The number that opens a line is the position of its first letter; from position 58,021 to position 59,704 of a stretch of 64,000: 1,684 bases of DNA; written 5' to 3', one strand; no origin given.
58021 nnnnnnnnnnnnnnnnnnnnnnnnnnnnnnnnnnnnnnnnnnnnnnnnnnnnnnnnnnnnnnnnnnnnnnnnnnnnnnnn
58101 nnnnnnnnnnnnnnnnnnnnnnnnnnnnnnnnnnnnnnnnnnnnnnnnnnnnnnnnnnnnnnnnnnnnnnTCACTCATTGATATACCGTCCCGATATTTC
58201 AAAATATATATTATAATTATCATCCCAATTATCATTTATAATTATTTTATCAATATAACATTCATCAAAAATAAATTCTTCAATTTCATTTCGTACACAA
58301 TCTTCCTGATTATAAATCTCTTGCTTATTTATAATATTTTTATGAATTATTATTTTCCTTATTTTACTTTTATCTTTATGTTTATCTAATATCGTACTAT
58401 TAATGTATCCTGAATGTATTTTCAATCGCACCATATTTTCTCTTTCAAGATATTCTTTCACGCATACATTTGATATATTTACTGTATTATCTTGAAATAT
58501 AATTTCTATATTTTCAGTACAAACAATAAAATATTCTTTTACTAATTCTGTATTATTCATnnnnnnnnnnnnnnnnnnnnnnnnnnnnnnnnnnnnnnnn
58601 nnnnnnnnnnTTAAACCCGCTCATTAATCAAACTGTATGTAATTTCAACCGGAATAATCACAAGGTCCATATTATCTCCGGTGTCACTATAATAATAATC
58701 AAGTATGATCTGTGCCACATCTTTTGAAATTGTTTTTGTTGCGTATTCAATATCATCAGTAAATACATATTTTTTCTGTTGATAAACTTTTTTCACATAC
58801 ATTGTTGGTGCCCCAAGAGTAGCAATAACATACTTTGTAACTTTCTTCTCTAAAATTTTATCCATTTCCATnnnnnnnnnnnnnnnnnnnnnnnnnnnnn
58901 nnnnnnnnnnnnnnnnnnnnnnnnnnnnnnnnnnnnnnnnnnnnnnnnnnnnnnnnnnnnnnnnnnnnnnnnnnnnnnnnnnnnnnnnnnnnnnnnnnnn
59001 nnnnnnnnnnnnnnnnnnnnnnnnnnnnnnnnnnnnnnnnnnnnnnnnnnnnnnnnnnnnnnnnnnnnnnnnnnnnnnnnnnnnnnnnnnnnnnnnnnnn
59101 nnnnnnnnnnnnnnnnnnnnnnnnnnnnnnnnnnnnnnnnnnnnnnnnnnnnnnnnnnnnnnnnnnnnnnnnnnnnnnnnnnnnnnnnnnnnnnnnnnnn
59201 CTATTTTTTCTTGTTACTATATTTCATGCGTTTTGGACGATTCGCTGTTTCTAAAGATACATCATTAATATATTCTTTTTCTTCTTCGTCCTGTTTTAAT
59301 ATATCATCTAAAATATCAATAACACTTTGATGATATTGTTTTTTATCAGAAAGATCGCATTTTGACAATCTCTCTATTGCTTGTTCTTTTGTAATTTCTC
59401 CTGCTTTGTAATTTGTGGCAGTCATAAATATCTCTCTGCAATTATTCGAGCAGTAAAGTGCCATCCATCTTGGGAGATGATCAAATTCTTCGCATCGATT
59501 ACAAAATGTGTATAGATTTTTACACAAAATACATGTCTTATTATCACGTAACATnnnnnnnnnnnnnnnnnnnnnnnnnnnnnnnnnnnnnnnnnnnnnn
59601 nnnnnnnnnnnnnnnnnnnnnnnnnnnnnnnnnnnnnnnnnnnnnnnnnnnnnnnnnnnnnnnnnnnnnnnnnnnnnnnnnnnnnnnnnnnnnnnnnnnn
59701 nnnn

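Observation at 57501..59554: RusA resolvase island and convergent antisense small TM peptide wedged into the late structural operon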

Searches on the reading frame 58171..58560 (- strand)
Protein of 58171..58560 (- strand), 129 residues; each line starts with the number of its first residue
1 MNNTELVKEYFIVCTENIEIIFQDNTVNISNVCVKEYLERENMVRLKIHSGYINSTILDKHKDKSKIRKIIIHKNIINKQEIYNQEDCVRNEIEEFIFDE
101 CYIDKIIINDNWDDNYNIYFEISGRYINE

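Call 3: search_protein_families(library=pfam, proteins=[window:58171-58560:-], max_evalue=0.1)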
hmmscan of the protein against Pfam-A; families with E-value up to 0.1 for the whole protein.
window:58171-58560:- (129 aa): 0 families

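Call 4: search_protein_families(library=phrogs, proteins=[window:58171-58560:-], max_evalue=0.01)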
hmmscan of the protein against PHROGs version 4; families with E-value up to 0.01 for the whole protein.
window:58171-58560:- (129 aa): 0 families

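Call 22: search_protein_families(library=ncbifam, proteins=[window:58171-58560:-], max_evalue=0.1)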
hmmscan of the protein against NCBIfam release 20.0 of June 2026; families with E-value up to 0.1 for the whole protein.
window:58171-58560:- (129 aa): 0 families

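Call 30: find_related_loci(query=window:58171-58557:-, collection=viral_contigs, flank=5000)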
Query window:58171-58557:- (128 aa) in viral_contigs; peptide patterns used: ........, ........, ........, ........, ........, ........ (x = any residue, [..] = any of these).
18 stretches matched a pattern, but none encodes a relative of the query by tblastn (E <= 1e-3).

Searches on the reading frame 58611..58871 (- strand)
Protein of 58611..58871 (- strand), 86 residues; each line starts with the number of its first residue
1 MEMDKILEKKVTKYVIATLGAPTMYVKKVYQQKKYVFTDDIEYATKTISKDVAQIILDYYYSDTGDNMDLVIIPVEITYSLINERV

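Call 3: search_protein_families(library=pfam, proteins=[window:58611-58871:-], max_evalue=0.1)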
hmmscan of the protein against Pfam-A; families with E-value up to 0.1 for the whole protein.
window:58611-58871:- (86 aa): 2 families
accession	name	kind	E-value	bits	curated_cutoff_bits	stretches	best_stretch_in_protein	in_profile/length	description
PF02055.22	Glyco_hydro_30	-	0.046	13.1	23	1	37-76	8-47/348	Glycosyl hydrolase family 30 TIM-barrel domain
PF18828.6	LPD15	-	0.067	13.5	27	1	31-80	38-88/99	Large polyvalent-protein-associated domain 15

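Call 4: search_protein_families(library=phrogs, proteins=[window:58611-58871:-], max_evalue=0.01)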
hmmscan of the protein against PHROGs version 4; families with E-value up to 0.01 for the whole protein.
window:58611-58871:- (86 aa): 0 families

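Call 22: search_protein_families(library=ncbifam, proteins=[window:58611-58871:-], max_evalue=0.1)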
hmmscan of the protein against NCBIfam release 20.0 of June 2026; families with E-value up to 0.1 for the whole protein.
window:58611-58871:- (86 aa): 0 families

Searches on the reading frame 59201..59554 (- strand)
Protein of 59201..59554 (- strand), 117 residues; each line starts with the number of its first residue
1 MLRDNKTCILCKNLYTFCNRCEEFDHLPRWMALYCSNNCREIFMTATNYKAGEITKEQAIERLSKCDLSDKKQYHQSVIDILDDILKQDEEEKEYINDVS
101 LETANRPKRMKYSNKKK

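Call 3: search_protein_families(library=pfam, proteins=[window:59201-59554:-], max_evalue=0.1)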
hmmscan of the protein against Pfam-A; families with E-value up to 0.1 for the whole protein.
window:59201-59554:- (117 aa): 1 family
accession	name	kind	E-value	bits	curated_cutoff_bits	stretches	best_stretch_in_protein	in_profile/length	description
PF16641.10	CLIP1_ZNF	-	0.057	13.8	25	1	17-26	3-12/17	CLIP1 zinc knuckle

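Call 4: search_protein_families(library=phrogs, proteins=[window:59201-59554:-], max_evalue=0.01)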
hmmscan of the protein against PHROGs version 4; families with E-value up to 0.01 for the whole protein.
window:59201-59554:- (117 aa): 1 family
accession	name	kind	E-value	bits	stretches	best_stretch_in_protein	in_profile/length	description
phrog_4616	-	unknown function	0.0069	17.7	1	23-95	4-75/102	-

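Call 22: search_protein_families(library=ncbifam, proteins=[window:59201-59554:-], max_evalue=0.1)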
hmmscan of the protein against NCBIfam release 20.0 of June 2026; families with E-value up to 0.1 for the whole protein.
window:59201-59554:- (117 aa): 0 families
